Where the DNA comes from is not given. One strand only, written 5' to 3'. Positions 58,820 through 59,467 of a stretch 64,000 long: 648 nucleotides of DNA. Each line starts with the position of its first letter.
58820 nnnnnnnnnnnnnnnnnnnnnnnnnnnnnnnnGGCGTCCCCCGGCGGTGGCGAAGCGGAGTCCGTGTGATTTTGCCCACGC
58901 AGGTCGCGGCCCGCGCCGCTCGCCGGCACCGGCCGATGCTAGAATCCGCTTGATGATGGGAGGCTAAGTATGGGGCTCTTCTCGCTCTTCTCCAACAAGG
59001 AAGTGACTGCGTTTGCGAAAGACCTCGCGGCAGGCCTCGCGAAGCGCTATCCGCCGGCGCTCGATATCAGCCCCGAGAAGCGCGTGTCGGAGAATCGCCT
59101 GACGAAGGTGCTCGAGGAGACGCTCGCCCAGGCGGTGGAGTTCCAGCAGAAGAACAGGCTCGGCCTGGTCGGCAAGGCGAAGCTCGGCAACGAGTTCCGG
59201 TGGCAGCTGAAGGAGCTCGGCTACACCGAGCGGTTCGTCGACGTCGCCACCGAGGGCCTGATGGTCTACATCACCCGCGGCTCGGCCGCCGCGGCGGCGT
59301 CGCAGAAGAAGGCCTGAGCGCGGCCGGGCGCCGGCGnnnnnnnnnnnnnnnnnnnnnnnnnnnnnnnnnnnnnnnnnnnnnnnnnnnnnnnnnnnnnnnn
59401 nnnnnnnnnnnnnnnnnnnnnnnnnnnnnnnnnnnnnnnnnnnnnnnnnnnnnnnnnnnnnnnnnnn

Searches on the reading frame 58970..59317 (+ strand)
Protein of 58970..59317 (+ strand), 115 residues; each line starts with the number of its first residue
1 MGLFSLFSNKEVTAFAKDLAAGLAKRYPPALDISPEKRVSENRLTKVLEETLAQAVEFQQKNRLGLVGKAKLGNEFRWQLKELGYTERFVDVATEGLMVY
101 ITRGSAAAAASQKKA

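Call 6: search_protein_families(library=pfam, proteins=[window:58970-59317:+], max_evalue=0.01)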
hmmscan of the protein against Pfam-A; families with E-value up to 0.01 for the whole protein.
window:58970-59317:+ (115 aa): 0 families

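Call 19: search_protein_families(library=ncbifam, proteins=[window:58970-59317:+], max_evalue=0.01)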
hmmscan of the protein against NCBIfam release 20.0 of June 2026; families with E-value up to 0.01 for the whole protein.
window:58970-59317:+ (115 aa): 0 families

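Call 54: find_homologous_proteins(query=window:58970-59317:+, max_evalue=0.001)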
Query window:58970-59317:+ (115 aa): 280 proteins with E <= 0.001 among 290 candidates; the best 120 are listed.
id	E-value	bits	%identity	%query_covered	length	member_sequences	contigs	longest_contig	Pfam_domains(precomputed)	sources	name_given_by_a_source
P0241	4.2e-66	237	100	100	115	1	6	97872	-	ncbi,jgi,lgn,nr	ncbi:MAG: hypothetical protein KJ025_02500 [Burkholderiales bacterium]|nr:hypothetical protein [Burk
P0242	2.5e-59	216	89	100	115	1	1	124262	-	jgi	-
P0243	1.2e-56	207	85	98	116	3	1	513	-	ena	-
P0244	2.6e-56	206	84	99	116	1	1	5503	-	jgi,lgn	-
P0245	1.1e-54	201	82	99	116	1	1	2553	-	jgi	-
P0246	4.2e-54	199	79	99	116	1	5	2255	-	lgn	-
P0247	4.9e-54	199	79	99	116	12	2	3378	-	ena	-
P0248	5.1e-54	199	80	98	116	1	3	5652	-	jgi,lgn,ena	jgi:hypothetical protein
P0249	6.8e-54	198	81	99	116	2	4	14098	-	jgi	jgi:hypothetical protein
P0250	7.5e-54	198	81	99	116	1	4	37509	-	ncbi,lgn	-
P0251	7.8e-54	198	79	100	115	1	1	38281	-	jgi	jgi:hypothetical protein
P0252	8.3e-54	198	81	99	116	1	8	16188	-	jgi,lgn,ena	jgi:hypothetical protein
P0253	1.2e-53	197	80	99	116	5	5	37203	-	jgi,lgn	jgi:hypothetical protein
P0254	2.1e-53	197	78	99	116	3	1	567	-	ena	-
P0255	3.1e-53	196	82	96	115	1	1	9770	-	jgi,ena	-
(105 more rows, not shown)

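Call 63: predict_structure(alignment_id=A2)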
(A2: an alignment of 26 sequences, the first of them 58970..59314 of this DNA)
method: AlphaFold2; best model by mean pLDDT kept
length: 115 residues; sequences in the alignment: 26
mean_pLDDT: 83.9   pTM: 0.76
mean pLDDT of the five models: 83.9, 81.7, 80.7, 80.1, 78.5
residues with pLDDT >= 90: 67; 70-90: 25; 50-70: 12; < 50: 11
segments of 3 or more residues with pLDDT < 50: 1-3, 108-115
pLDDT, mean of each block of 10 residues (from residue 1): 59 95 93 76 89 92 90 97 96 95 63 40
secondary structure, 60 per line:
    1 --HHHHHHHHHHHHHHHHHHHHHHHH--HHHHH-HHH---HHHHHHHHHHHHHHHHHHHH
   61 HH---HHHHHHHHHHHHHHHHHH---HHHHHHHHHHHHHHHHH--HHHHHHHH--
elements in order: H3-26 H29-33 H41-62 H66-83 H87-103 H106-113

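Call 66: fold_search(model_id=the predicted structure, library=pdb)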
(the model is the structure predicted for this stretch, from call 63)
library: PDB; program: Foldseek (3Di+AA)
matches with E <= 10: 487; with E <= 0.001: 0
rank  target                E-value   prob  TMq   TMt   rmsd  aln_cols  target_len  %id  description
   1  7vqg                  1.5e-01  0.66  0.33  0.27  14.5       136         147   17  The X-ray structure of human neuroglobin A15C mutant (released 2022-10-26)
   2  1q1f                  1.5e-01  0.57  0.29  0.25  14.5       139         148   16  Crystal structure of murine neuroglobin (released 2004-06-08)
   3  8wub_B                1.5e-01  0.75  0.35  0.29  13.4       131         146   18  The X-ray structure of human neuroglobin C120S mutant (released 2024-10-23)
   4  6ihx_A                1.6e-01  0.57  0.33  0.28  13.8       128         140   12  Crystal Structure Analysis of bovine Hemoglobin modified by SNP (released 2018-12-12)
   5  8wub_A                1.8e-01  0.63  0.32  0.27  13.5       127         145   19  The X-ray structure of human neuroglobin C120S mutant (released 2024-10-23)
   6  8grz                  1.9e-01  0.69  0.36  0.30  14.0       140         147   17  X-ray crystal structure of V71C human neuroglobin mutant (released 2023-09-06)
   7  1oj6_A                1.9e-01  0.66  0.35  0.29  13.8       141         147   17  Human brain neuroglobin three-dimensional structure (released 2003-09-11)
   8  4mu5                  1.9e-01  0.60  0.32  0.27  14.6       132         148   17  Crystal structure of murine neuroglobin mutant M144W (released 2014-06-18)
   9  4o2g                  2.1e-01  0.75  0.37  0.30  12.8       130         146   16  Crystal structure of carbomonoxy murine neuroglobin mutant V140W (released 2014-06-18)
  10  1w92                  2.1e-01  0.63  0.34  0.28  13.0       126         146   17  The structure of carbomonoxy murine neuroglobin reveals a heme- sliding mechanism for affinity regulation (released 2004-11-02)
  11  6ii1_A                2.1e-01  0.60  0.34  0.30  13.7       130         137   13  Crystal Structure Analysis of CO form hemoglobin from Bos taurus (released 2018-12-12)
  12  6h5z                  2.3e-01  0.72  0.36  0.30  13.0       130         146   15  Ferric murine neuroglobin F106A mutant (released 2019-04-10)
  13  7vlf_B                2.6e-01  0.51  0.34  0.28  14.1       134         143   14  Oxy-deoxy intermediate of V2 hemoglobin at 26% oxygen saturation (released 2022-05-18)
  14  4mpm_B                2.6e-01  0.51  0.34  0.28  14.2       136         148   16  Wild-type human neuroglobin (released 2014-01-15)
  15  4o1t                  2.9e-01  0.60  0.34  0.28  13.0       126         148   17  Crystal structure of murine neuroglobin mutant F106W (released 2014-06-18)
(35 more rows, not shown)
